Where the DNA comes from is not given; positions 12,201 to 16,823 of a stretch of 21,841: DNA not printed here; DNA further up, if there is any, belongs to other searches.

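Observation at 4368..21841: At least five tandem giant paralogs (ZnR-cyclase-STAND-TPR-ConA-like) behind one promoter: candidate NLR-like sensor array with cyclic-nucleotide output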

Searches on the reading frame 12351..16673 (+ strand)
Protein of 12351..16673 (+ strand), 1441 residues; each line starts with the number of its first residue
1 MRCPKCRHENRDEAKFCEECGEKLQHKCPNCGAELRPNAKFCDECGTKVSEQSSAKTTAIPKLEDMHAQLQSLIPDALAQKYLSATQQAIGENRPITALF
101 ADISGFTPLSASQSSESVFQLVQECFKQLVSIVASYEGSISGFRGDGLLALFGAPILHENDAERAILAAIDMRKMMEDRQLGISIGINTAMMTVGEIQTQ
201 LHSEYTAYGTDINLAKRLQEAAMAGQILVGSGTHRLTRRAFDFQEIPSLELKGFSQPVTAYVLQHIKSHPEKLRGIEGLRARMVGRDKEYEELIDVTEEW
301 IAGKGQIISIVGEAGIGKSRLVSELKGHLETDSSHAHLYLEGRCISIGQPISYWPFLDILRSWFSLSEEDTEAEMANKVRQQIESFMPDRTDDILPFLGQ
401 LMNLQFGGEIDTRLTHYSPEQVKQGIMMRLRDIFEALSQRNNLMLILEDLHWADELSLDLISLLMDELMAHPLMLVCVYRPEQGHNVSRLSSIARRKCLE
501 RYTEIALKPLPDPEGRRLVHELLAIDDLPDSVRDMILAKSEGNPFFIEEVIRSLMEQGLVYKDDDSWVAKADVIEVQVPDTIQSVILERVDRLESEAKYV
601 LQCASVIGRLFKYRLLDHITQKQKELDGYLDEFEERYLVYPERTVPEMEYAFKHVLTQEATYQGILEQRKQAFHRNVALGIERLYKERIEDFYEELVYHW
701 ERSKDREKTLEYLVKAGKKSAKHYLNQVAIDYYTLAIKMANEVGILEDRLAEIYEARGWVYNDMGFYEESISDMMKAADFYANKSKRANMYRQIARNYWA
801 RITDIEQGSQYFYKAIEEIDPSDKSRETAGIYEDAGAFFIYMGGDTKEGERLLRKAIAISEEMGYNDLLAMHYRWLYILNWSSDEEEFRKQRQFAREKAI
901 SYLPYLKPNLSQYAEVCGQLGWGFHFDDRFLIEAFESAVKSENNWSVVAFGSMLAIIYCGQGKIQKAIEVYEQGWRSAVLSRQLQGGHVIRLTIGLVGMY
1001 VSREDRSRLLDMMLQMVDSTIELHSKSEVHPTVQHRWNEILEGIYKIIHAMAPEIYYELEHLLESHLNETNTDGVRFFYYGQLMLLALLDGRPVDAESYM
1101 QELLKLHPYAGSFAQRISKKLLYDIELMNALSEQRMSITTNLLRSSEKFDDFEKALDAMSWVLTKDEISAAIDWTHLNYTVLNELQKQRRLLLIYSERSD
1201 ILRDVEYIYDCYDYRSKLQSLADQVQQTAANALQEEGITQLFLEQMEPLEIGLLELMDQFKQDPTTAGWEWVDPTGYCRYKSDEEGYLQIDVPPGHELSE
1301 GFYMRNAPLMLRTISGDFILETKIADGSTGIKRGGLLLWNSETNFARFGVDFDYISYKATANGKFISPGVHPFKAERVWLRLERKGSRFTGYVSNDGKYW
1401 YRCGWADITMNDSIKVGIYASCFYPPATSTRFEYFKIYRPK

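Call 6: search_protein_families(library=pfam, proteins=[window:12351-16673:+], max_evalue=0.01)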
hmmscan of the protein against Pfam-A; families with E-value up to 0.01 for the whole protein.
window:12351-16673:+ (1441 aa): 16 families
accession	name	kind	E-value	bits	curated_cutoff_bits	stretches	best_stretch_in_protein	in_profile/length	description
PF13191.12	AAA_16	-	1.8e-22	81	32.6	1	283-476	2-167/167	AAA ATPase domain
PF00211.25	Guanylate_cyc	-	7e-17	62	21.9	1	94-264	7-182/183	Adenylate and Guanylate cyclase catalytic domain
PF13240.11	Zn_Ribbon_1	-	5e-15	55.2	25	2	27-49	1-23/23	zinc-ribbon domain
PF12773.13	DZR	-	1.3e-13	51.3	27.3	1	3-46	1-45/45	Double zinc ribbon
PF07081.18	DUF1349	-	2.5e-11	44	32.4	1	1299-1437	31-176/179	Protein of unknown function (DUF1349)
PF13248.11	Zn_ribbon_3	-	1e-08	34.8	27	2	27-48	4-25/26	zinc-ribbon domain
PF13424.12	TPR_12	-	1.5e-06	28.7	30.1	0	751-815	3-71/77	Tetratricopeptide repeat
PF24460.1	DUF7575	-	5.7e-05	22.8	28.5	1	27-49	5-27/28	Domain of unknown function (DUF7575)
PF07719.23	TPR_2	-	0.0021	18.5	27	0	953-973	6-26/34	Tetratricopeptide repeat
PF06906.16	DUF1272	-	0.0022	18.5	25.3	1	13-36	28-52/57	Protein of unknown function (DUF1272)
PF13401.12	AAA_22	-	0.0029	18.3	27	0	305-358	5-33/130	AAA domain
PF13374.12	TPR_10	-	0.0032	17.9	27.5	0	953-974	7-28/42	Tetratricopeptide repeat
PF24463.1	DUF7577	-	0.0064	16.5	28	0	27-46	4-23/27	Domain of unknown function (DUF7577)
PF00005.33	ABC_tran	-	0.0068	17.5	25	0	304-338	10-44/137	ABC transporter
PF00931.28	NB-ARC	-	0.0077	16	23.5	0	303-330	16-43/248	NB-ARC domain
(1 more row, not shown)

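Call 8: search_protein_families(library=padloc, proteins=[window:12351-16673:+], max_evalue=0.01)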
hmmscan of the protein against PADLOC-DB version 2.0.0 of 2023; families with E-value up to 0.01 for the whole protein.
window:12351-16673:+ (1441 aa): 10 families
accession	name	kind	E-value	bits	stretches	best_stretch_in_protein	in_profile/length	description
PDLC02370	PycC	-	2.8e-12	44.7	1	90-239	77-240/340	-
PDLC02369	PycC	-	8.5e-10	36.6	1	85-230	36-184/248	-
PDLC00734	PycC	-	9.9e-10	36.1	1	48-220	138-322/374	Pycsar cyclase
PDLC00765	PycC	-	2.3e-08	31.6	1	98-235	260-410/477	Pycsar cyclase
PDLC02367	PycC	-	5.5e-07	27.2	1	96-222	44-177/226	-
PDLC00764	PycC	-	1.2e-06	25.7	1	92-177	91-177/449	Pycsar cyclase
PDLC00763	PycC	-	2.2e-05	21.9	1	96-179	54-132/268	Pycsar cyclase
PDLC02366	PycC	-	2.3e-05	21.5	1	95-237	277-433/486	-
PDLC00767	PycC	-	5e-05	20.8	1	82-172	81-178/337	Pycsar cyclase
PDLC00766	PycC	-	0.0043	14.5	1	96-169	44-113/232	Pycsar cyclase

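Call 9: search_protein_families(library=ncbifam, proteins=[window:12351-16673:+], max_evalue=0.01)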
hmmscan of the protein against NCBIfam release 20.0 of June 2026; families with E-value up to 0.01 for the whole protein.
window:12351-16673:+ (1441 aa): 4 families
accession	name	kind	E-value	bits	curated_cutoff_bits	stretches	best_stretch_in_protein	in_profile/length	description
TIGR03903.1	TOMM_kin_cyc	equivalog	1.7e-77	261.4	705.75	1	86-736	278-917/1267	TOMM system kinase/cyclase fusion protein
NF011149.0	PRK14559.1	equivalog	7.3e-08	31.6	374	1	2-55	3-57/642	serine/threonine phosphatase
NF045510.1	4Cys_prefix_kin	domain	0.00016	21.8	24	0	4-24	5-26/26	4-Cys prefix domain-containing protein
NF053815.1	teico_TcaA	equivalog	0.0088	14.9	550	0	26-76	2-55/463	membrane-associated protein TcaA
